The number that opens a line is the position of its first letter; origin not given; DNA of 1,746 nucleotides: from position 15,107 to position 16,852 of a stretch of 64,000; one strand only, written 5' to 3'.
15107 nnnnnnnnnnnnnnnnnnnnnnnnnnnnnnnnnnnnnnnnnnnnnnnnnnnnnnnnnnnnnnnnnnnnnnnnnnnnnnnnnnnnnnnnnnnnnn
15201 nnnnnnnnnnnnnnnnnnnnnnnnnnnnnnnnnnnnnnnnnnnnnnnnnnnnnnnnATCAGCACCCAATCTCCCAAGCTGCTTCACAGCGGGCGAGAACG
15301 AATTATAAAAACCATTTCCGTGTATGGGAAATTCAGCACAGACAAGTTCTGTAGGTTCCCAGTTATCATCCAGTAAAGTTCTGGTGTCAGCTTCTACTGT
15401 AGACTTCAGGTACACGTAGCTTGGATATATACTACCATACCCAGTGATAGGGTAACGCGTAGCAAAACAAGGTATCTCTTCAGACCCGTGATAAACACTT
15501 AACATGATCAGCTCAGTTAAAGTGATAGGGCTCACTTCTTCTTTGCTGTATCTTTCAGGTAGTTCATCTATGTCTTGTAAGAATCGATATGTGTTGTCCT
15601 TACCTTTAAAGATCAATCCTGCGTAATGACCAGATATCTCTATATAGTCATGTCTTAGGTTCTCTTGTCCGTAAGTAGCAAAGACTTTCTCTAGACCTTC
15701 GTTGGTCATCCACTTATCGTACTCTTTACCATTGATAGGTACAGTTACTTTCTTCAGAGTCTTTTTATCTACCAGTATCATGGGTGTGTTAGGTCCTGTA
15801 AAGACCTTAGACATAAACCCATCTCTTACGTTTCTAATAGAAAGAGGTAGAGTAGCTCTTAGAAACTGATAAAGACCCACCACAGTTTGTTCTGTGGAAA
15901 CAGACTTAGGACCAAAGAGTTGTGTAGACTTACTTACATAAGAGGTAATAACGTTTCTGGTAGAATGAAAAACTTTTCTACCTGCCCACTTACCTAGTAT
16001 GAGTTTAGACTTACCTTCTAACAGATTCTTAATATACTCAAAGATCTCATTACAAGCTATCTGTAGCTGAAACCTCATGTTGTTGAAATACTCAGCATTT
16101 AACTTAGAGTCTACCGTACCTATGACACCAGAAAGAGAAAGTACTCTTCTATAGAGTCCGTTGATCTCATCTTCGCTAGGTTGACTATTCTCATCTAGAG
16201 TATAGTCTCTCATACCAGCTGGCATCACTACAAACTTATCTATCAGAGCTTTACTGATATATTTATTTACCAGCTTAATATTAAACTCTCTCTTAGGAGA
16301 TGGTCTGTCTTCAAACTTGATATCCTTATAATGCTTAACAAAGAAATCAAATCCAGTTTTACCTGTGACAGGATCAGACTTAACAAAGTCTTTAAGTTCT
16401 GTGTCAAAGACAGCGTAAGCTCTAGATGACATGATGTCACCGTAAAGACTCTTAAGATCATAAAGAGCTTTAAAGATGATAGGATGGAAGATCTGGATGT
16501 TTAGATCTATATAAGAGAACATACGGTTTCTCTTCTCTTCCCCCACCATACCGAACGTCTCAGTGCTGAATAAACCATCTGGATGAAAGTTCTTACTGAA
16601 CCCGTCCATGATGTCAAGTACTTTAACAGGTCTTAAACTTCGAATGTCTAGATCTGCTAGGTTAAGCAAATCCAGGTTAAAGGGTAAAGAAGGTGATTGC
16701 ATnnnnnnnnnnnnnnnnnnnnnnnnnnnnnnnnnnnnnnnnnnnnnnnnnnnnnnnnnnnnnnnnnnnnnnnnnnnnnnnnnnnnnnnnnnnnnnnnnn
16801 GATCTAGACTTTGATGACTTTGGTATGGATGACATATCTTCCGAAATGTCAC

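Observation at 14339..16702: Tandem group I introns split the RNAP catalytic ADFDGD motif around a 6-nt micro-exon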

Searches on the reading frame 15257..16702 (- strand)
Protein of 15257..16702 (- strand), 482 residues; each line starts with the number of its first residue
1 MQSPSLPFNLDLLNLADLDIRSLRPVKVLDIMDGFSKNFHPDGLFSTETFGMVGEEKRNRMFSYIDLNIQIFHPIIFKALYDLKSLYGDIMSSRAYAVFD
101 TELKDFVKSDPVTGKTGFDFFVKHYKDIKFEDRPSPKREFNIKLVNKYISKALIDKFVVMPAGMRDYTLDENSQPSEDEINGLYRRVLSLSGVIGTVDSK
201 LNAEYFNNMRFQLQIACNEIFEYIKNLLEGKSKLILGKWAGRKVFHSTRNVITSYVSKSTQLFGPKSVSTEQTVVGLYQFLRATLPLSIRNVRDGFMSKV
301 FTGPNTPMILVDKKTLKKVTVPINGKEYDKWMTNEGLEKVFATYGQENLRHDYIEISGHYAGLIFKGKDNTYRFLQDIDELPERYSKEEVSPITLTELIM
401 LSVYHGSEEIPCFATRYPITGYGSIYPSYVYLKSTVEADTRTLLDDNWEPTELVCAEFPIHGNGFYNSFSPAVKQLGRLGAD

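Call 5: search_protein_families(library=pfam, proteins=[window:15257-16702:-], max_evalue=0.1)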
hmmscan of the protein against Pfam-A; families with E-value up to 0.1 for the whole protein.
window:15257-16702:- (482 aa): 0 families

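Call 6: search_protein_families(library=phrogs, proteins=[window:15257-16702:-], max_evalue=0.01)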
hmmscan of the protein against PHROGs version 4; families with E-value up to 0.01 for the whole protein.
window:15257-16702:- (482 aa): 1 family
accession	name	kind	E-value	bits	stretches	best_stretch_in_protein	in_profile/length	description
phrog_2986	-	DNA, RNA and nucleotide metabolism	6.9e-165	550.3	1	2-482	2-484/539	RNA polymerase beta subunit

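Call 7: find_homologous_proteins(query=window:15257-16702:-)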
Query window:15257-16702:- (482 aa): 905 proteins with E <= 0.001 among 6146 candidates; the best 120 are listed.
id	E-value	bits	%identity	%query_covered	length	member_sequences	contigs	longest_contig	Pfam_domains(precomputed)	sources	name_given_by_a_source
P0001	0.0e+0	1083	98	100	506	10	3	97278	-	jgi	jgi:hypothetical protein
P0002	4.0e-294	994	89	100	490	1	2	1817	-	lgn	-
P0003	6.6e-286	967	86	100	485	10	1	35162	-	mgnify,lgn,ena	mgnify:CR=1 FL=1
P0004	5.0e-278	941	82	100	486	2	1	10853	-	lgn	-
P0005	9.9e-271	917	81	100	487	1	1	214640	-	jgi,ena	-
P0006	1.8e-211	721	88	74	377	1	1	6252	-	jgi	jgi:hypothetical protein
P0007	3.1e-210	717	62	100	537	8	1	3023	-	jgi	jgi:hypothetical protein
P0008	6.4e-208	710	63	99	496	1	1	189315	PF04997.18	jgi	jgi:hypothetical protein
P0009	4.4e-206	703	64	100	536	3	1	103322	-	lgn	-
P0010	5.0e-204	697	62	100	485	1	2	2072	-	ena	-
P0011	5.1e-202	690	60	100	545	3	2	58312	-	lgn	-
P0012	6.6e-202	690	61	99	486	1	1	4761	-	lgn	-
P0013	3.8e-200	684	59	100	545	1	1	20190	-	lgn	-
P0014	5.0e-200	683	61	99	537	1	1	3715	-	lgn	-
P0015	6.7e-200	683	61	99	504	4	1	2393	-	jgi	-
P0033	2.8e-195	668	60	99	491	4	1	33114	-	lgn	-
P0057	1.2e-190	653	61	99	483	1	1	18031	-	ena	-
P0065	2.2e-188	645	57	100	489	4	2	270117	-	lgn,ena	-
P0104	6.8e-177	607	55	99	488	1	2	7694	PF04997.18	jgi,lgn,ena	jgi:hypothetical protein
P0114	1.6e-173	596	55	100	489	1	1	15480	-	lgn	-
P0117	1.9e-173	596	53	100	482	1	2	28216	-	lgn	-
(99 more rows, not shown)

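Call 11: find_related_loci(query=A1, collection=viral_contigs, flank=4000)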
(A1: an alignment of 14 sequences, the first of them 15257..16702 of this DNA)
Query A1 (482 aa) in viral_contigs; peptide patterns used: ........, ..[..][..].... (x = any residue, [..] = any of these).
29 stretches matched a pattern; 14 encode a relative of the query (tblastn E <= 1e-3); 14 distinct loci.
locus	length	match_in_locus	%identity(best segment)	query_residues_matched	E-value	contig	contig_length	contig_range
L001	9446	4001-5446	85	1-482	0e+0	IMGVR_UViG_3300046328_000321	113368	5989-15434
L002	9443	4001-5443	81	1-481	0e+0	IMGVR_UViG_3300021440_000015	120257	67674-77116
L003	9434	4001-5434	59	7-482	0e+0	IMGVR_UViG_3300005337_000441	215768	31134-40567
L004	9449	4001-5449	51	1-482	1e-164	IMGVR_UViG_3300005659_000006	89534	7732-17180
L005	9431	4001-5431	50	6-482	5e-163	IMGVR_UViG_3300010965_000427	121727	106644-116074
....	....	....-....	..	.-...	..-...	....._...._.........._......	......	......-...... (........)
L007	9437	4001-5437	48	6-482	3e-148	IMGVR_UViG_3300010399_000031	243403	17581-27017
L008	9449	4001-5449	44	1-482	2e-146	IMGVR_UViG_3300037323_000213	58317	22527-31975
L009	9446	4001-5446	46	2-482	5e-143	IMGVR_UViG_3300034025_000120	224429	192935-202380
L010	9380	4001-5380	53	23-482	8e-173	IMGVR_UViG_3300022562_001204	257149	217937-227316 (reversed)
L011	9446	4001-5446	42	3-482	2e-127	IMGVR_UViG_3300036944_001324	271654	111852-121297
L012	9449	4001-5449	45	1-482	7e-146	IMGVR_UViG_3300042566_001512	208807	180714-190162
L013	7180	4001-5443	60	1-482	0e+0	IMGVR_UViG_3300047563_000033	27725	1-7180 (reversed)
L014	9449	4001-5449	51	1-482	1e-164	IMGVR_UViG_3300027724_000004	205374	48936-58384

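Call 16: search_dna_similar(query=window:15257-16702:-, collection=phages, mode=protein, max_rows=40)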
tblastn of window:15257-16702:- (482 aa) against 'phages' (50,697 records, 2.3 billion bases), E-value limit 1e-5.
Records with a match: 314; places in all: 315; records where one place covers at least 80% of the query: 299.
Best place of each record, by identity: <60% 314.
By first word of the organism name: Pseudomonas 80; Erwinia 62; Vibrio 23; Salmonella 23; Serratia 21; Aeromonas 20; Klebsiella 16; Ralstonia 13; Staphylococcus 10; Bacillus 9; and 18 more.
By host as written in the record: Erwinia amylovora 35; Pseudomonas aeruginosa 32; - 30; Erwinia amylovora ATCC 29780 19; Klebsiella pneumoniae 14; Aeromonas hydrophila 10; Pseudomonas aeruginosa PAO1 8; Staphylococcus aureus 7; and 87 more.
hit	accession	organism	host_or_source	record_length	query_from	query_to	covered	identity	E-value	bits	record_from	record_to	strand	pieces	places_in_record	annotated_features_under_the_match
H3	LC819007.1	Ralstonia phage FLC4-3B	Ralstonia pseudosolanacearum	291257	1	482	100%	46.0%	5e-110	363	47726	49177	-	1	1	putative RNA polymerase beta prime subunit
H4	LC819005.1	Ralstonia phage FLC1-1B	Ralstonia pseudosolanacearum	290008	1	482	100%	46.0%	5e-110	363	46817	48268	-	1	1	putative RNA polymerase beta prime subunit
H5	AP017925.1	Ralstonia phage RP31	Ralstonia solanacearum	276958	1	482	100%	45.1%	1e-111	368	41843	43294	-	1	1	putative RNA polymerase beta prime subunit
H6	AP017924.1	Ralstonia phage RP12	Ralstonia solanacearum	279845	1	482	100%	44.9%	2e-111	367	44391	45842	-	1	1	putative RNA polymerase beta prime subunit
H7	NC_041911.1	Ralstonia phage RP12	Ralstonia solanacearum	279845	1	482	100%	44.9%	2e-111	367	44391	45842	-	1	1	RNA polymerase beta subunit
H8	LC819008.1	Ralstonia phage FLC4-4C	Ralstonia pseudosolanacearum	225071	5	482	99%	44.7%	7e-123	400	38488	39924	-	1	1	putative RNA polymerase beta prime subunit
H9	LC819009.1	Ralstonia phage FLC4-5C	Ralstonia pseudosolanacearum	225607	5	482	99%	44.7%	7e-123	400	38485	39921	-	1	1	putative RNA polymerase beta prime subunit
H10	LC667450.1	Burkholderia phage FLC8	Burkholderia glumae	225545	5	482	99%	44.7%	9e-123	400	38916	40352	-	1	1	hypothetical protein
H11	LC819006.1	Ralstonia phage FLC4-11C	Ralstonia pseudosolanacearum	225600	5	482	99%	44.7%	9e-123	400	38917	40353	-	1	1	putative RNA polymerase beta prime subunit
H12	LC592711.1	Burkholderia phage FLC6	Burkholderia glumae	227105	5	482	99%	44.7%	9e-123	400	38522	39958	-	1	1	putative RNA polymerase beta prime subunit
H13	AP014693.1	Ralstonia phage RSL2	-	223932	5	482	99%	44.7%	1e-122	400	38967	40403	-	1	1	hypothetical protein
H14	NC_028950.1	Ralstonia phage RSL2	-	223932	5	482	99%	44.7%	1e-122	400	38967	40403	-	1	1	RNA polymerase beta subunit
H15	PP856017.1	Burkholderia phage vB_BgluM-SURPRISE13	Burkholderia glumae LMG 2196 (= ATCC ...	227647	5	482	99%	44.3%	6e-121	395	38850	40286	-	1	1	RNA polymerase beta subunit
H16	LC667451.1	Burkholderia phage FLC9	Burkholderia glumae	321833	2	482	100%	43.5%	4e-128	416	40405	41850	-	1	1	hypothetical protein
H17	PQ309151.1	Ralstonia phage RsoM3USA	Ralstonia solanacearum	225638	5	482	99%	43.4%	9e-120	392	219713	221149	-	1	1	RNA polymerase beta prime subunit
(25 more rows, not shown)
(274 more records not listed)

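Call 27: find_related_loci(query=A1, collection=metagenome_contigs, flank=3500)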
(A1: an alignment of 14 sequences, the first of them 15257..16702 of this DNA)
Query A1 (482 aa) in metagenome_contigs; peptide patterns used: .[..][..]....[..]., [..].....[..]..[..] (x = any residue, [..] = any of these).
68 stretches matched a pattern; 29 encode a relative of the query (tblastn E <= 1e-3); 28 distinct loci.
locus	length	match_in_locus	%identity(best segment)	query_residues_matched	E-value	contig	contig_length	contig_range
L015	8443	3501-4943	81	1-481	0e+0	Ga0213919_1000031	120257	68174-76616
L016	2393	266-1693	61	7-482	0e+0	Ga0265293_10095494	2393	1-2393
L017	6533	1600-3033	61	7-482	0e+0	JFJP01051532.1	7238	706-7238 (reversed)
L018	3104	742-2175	59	8-482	0e+0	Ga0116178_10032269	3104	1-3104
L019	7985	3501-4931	59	6-482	0e+0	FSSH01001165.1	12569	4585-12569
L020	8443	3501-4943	58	1-482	0e+0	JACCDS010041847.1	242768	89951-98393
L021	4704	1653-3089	54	1-479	0e+0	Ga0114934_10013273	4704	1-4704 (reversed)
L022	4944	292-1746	52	1-482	7e-169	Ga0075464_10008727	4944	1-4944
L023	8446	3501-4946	51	1-482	1e-163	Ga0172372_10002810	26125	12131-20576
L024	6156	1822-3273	50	1-482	2e-163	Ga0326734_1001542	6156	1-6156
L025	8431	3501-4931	53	5-482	2e-161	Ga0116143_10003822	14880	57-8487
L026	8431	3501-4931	52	5-482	3e-160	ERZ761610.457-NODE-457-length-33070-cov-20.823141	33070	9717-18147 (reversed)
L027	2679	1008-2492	49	7-482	2e-168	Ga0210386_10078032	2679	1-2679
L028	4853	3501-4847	53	1-449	1e-159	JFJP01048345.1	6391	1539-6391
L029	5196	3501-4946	49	1-482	2e-155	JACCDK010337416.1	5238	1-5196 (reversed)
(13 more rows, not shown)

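Call 35: search_dna_similar(query=P0009, collection=phages, mode=protein, max_rows=60, rows=spread)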
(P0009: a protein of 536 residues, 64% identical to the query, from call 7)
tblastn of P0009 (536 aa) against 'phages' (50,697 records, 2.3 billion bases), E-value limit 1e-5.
Records with a match: 312; places in all: 314; records where one place covers at least 80% of the query: 301.
Best place of each record, by identity: <60% 312.
By first word of the organism name: Pseudomonas 80; Erwinia 62; Vibrio 23; Salmonella 23; Serratia 21; Aeromonas 20; Klebsiella 16; Ralstonia 13; Bacillus 9; Staphylococcus 8; and 18 more.
By host as written in the record: Erwinia amylovora 35; Pseudomonas aeruginosa 32; - 30; Erwinia amylovora ATCC 29780 19; Klebsiella pneumoniae 14; Aeromonas hydrophila 10; Pseudomonas aeruginosa PAO1 8; Ralstonia solanacearum 6; and 86 more.
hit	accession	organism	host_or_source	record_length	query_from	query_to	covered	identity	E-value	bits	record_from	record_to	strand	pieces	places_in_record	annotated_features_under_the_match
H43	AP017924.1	Ralstonia phage RP12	Ralstonia solanacearum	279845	1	536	100%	45.7%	1e-140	454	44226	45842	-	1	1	putative RNA polymerase beta prime subunit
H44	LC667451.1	Burkholderia phage FLC9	Burkholderia glumae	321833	7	536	99%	45.1%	7e-150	481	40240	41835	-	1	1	hypothetical protein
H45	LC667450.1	Burkholderia phage FLC8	Burkholderia glumae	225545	7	535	99%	42.4%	4e-132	429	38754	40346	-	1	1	hypothetical protein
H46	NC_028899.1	Ralstonia phage RSF1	Ralstonia solanacearum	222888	7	535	99%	42.2%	2e-131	428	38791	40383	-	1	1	RNA polymerase beta subunit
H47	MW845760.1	Erwinia phage pEa_SNUABM_37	Erwinia amylovora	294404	1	535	100%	40.1%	8e-127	414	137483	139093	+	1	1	hypothetical protein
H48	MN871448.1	Serratia phage KpSz_1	Klebsiella pneumoniae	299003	7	536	99%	40.4%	2e-129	422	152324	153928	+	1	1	record has no annotation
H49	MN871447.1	Serratia phage KpLz_1_41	Klebsiella pneumoniae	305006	7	536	99%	40.4%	2e-129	422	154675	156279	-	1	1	record has no annotation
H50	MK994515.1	Serratia phage Moabite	Serratia marcescens D1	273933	1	536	100%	39.9%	9e-128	417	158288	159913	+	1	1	virion-associated DNA-directed RNA polymerase subunit alpha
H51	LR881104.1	Klebsiella phage vB_KvM-Eowyn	-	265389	1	536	100%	39.8%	5e-132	429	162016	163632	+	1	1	putative DNA-directed RNA polymerase betasubunit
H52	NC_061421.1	Klebsiella phage vB_KpM_FBKp24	Klebsiella pneumoniae K6592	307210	7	536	99%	40.2%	7e-126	411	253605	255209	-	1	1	RNA polymerase beta subunit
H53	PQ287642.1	Pseudomonas phage HHBS36_1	Pseudomonas aeruginosa BWKH36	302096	1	536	100%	39.5%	2e-115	381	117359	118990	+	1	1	RNA polymerase beta subunit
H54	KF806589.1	Erwinia phage Ea35-70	Erwinia amylovora strain Ea29-7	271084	1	535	100%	39.4%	2e-124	407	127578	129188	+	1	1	hypothetical protein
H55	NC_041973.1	Erwinia phage vB_EamM_RAY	Erwinia amylovora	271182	1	535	100%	39.4%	2e-124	407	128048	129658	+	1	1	RNA polymerase beta subunit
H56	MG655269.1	Erwinia phage vB_EamM_MadMel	Erwinia amylovora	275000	1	535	100%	39.4%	2e-124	407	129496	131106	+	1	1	putative DNA directed RNA polymerase beta subunit 2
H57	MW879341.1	Erwinia phage pEa_SNUABM_54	Erwinia amylovora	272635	1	536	100%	39.1%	2e-119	393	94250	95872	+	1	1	hypothetical protein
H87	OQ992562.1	Pseudomonas phage PhiPizzaParty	Pseudomonas aeruginosa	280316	1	481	90%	38.1%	3e-95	323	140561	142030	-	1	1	hypothetical protein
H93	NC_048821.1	Photobacterium phage PDCC-1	Photobacterium damselae subsp. damselae ...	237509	5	481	89%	37.4%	4e-92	314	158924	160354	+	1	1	RNA polymerase beta subunit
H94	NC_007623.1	Pseudomonas phage EL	Pseudomonas aeruginosa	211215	5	483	89%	36.7%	1e-91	312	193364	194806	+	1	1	RNA polymerase beta subunit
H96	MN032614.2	Aeromonas phage PS1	Aeromonas hydrophila ATCC 7966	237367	4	484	90%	35.3%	3e-83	288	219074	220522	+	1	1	putative RNA polymerase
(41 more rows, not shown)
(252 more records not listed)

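Call 36: get_annotated_region(hit=H94, flank=3000)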
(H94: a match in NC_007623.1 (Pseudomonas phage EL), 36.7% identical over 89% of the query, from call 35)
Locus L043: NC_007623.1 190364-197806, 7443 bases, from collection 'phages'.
description: Pseudomonas phage EL, complete genome.
organism: Pseudomonas phage EL (NCBI taxid 273133)
taxonomy: Viruses; Duplodnaviria; Heunggongvirae; Uroviricota; Caudoviricetes; Elvirus; Elvirus EL
host: Pseudomonas aeruginosa; source: -; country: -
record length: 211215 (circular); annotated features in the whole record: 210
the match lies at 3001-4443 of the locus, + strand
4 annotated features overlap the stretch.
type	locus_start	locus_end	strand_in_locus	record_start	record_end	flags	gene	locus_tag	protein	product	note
CDS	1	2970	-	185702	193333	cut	-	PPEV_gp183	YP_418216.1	tail fiber protein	-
CDS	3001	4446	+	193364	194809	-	-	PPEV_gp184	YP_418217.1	RNA polymerase beta subunit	-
CDS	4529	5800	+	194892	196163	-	-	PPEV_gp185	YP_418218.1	HNH endonuclease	-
CDS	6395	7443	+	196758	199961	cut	-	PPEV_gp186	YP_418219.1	RNA polymerase beta subunit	-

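Call 37: get_annotated_region(hit=H87, flank=3000)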
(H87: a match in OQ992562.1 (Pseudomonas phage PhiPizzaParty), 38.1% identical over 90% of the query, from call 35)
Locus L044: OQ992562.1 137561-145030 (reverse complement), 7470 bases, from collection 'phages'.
description: Pseudomonas phage PhiPizzaParty, complete genome.
organism: Pseudomonas phage PhiPizzaParty (NCBI taxid 3053654)
taxonomy: Viruses; Duplodnaviria; Heunggongvirae; Uroviricota; Caudoviricetes; Phikzvirus
host: Pseudomonas aeruginosa; source: UCSD campus wastewater; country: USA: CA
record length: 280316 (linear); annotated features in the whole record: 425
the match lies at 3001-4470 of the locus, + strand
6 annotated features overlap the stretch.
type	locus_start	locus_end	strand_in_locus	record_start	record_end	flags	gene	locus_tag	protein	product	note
CDS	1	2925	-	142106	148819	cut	-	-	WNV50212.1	tail fiber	-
CDS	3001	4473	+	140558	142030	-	-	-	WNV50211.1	hypothetical protein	-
CDS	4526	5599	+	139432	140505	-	-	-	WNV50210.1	hypothetical protein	-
CDS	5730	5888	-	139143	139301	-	-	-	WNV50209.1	hypothetical protein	-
CDS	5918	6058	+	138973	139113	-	-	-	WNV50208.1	hypothetical protein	-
CDS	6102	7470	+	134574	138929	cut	-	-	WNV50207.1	hypothetical protein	-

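Call 38: get_annotated_region(hit=H93, flank=3000)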
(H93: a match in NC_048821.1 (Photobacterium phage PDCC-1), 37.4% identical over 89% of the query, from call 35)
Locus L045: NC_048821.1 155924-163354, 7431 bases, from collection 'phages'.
description: Photobacterium phage PDCC-1, complete genome.
organism: Photobacterium phage PDCC-1 (NCBI taxid 2664246)
taxonomy: Viruses; Duplodnaviria; Heunggongvirae; Uroviricota; Caudoviricetes; Gorgonvirinae; Aphroditevirus; Aphroditevirus PDCC1
host: Photobacterium damselae subsp. damselae strain CAIM 1910; source: Cephalurus cephalus (lollipop catshark); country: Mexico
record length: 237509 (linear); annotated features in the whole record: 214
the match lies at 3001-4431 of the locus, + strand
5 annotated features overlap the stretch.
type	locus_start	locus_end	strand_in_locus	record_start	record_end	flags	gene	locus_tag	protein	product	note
CDS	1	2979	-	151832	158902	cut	-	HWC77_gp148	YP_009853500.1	tail fiber protein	-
CDS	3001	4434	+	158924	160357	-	-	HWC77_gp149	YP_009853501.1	RNA polymerase beta subunit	-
CDS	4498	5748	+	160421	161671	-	-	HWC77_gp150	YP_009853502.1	hypothetical protein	-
CDS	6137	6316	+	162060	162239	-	-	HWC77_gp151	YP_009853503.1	RNA polymerase beta subunit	-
CDS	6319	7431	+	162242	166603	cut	-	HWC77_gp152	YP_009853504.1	RNA polymerase beta subunit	-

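Call 39: get_annotated_region(hit=H96, flank=3000)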
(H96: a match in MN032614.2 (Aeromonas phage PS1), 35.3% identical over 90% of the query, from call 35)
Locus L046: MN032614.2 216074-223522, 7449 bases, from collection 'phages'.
description: Aeromonas phage PS1, complete genome.
organism: Aeromonas phage PS1 (NCBI taxid 2591406)
taxonomy: Viruses; Duplodnaviria; Heunggongvirae; Uroviricota; Caudoviricetes; Ferozepurvirus; Ferozepurvirus PS1
host: Aeromonas hydrophila ATCC 7966; source: river water; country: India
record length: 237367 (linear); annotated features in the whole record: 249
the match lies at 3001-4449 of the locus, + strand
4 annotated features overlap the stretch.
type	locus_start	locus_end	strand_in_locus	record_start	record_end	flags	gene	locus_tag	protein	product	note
CDS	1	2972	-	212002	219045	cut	-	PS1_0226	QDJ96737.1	putative endolysin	-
CDS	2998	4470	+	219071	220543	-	-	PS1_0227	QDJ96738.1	putative RNA polymerase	-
CDS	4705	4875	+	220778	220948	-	-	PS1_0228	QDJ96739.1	hypothetical protein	-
CDS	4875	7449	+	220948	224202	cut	-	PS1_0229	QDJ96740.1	hypothetical protein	-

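Call 43: find_encoding_contigs(protein=P0003, flank=3000, max_places=1)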
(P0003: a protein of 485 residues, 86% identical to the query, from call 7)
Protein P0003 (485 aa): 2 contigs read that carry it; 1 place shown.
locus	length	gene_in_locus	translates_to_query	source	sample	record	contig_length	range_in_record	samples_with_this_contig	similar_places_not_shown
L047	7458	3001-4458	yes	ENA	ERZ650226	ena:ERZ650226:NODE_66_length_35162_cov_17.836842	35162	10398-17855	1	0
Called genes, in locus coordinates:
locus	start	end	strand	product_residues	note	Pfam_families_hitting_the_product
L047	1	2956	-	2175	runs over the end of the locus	PF13884:Peptidase_S74 (weak), PF01464:SLT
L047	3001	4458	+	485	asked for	-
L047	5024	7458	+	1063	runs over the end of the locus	-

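Call 44: find_encoding_contigs(protein=P0008, flank=3000, max_places=1)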
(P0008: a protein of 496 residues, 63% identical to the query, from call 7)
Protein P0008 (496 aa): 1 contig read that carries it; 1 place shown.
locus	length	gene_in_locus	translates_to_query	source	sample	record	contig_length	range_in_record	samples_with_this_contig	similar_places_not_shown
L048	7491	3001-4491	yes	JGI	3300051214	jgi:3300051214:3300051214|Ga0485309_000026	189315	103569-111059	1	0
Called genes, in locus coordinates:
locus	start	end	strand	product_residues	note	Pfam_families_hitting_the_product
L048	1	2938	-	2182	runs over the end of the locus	PF01464:SLT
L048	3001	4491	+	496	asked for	PF04997:RNA_pol_Rpb1_1 (weak)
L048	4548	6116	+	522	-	-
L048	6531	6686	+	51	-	-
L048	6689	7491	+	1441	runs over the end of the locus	-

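Call 45: find_encoding_contigs(protein=P0065, flank=3000, max_places=1)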
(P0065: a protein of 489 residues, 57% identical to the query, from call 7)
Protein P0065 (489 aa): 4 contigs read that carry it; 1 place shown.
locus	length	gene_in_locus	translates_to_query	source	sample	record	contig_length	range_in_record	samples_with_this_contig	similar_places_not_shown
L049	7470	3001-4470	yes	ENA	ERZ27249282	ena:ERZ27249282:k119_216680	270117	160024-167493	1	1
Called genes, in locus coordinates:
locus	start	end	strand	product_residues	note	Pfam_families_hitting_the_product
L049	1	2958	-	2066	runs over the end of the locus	PF13884:Peptidase_S74, PF02557:VanY (weak), PF01464:SLT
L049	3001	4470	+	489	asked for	-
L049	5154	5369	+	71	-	-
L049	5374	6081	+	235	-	-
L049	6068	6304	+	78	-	-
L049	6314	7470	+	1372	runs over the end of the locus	-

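Call 46: find_encoding_contigs(protein=P0033, flank=3000, max_places=1)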
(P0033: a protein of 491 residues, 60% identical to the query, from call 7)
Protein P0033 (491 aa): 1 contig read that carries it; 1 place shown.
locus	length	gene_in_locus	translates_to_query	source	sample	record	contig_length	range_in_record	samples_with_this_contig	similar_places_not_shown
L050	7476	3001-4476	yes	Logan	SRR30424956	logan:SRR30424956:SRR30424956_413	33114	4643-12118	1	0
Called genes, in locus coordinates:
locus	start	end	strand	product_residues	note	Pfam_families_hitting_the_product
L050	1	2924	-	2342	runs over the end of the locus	PF13884:Peptidase_S74, PF01464:SLT (weak)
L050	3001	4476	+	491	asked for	-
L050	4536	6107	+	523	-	PF13392:HNH_3 (weak), PF07453:NUMOD1 (faint)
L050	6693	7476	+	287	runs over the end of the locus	-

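Call 47: find_encoding_contigs(protein=P0057, flank=3000, max_places=1)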
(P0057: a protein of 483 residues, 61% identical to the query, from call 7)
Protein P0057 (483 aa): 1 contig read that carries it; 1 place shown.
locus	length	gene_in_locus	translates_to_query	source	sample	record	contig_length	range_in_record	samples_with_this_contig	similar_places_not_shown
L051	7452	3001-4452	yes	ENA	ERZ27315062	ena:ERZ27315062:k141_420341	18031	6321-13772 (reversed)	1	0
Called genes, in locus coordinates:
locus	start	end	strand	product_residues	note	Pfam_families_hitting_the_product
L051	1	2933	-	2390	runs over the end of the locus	PF13884:Peptidase_S74, PF02557:VanY (weak), PF01464:SLT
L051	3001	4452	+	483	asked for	-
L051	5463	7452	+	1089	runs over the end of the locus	-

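Call 48: find_encoding_contigs(protein=P0104, flank=3000, max_places=1)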
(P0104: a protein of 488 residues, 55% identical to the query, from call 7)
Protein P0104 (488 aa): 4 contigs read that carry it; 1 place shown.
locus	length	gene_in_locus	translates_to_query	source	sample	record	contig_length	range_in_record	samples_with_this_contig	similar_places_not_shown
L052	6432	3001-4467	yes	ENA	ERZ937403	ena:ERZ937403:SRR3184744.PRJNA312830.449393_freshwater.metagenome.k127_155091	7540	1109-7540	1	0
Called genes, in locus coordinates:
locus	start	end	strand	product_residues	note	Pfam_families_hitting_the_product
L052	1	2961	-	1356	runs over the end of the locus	?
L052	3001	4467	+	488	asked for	PF04997:RNA_pol_Rpb1_1 (faint)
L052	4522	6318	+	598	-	PF13392:HNH_3 (faint), PF07453:NUMOD1 (faint)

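Call 49: find_encoding_contigs(protein=P0114, flank=3000, max_places=1)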
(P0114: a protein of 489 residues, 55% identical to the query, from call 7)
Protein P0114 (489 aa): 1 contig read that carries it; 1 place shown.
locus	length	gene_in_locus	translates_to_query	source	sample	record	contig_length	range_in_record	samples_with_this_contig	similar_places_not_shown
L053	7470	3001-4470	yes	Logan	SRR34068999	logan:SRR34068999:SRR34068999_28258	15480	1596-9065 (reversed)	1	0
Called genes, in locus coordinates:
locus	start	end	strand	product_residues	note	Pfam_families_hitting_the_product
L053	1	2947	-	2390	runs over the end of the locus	PF13884:Peptidase_S74, PF01464:SLT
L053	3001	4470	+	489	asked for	-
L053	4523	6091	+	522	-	-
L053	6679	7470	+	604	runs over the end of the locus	-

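Call 50: find_encoding_contigs(protein=P0117, flank=3000, max_places=1)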
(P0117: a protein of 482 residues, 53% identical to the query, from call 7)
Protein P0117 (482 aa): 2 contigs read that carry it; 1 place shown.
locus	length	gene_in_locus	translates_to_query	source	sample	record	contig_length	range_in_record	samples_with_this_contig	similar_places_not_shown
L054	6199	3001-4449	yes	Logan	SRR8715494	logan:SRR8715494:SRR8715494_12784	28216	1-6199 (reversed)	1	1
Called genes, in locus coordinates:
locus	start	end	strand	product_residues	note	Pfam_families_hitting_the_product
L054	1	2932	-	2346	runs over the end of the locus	-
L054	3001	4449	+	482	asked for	-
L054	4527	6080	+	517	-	PF13392:HNH_3 (weak), PF07453:NUMOD1 (faint), PF22083:I-HmuI_NUMOD-like (faint)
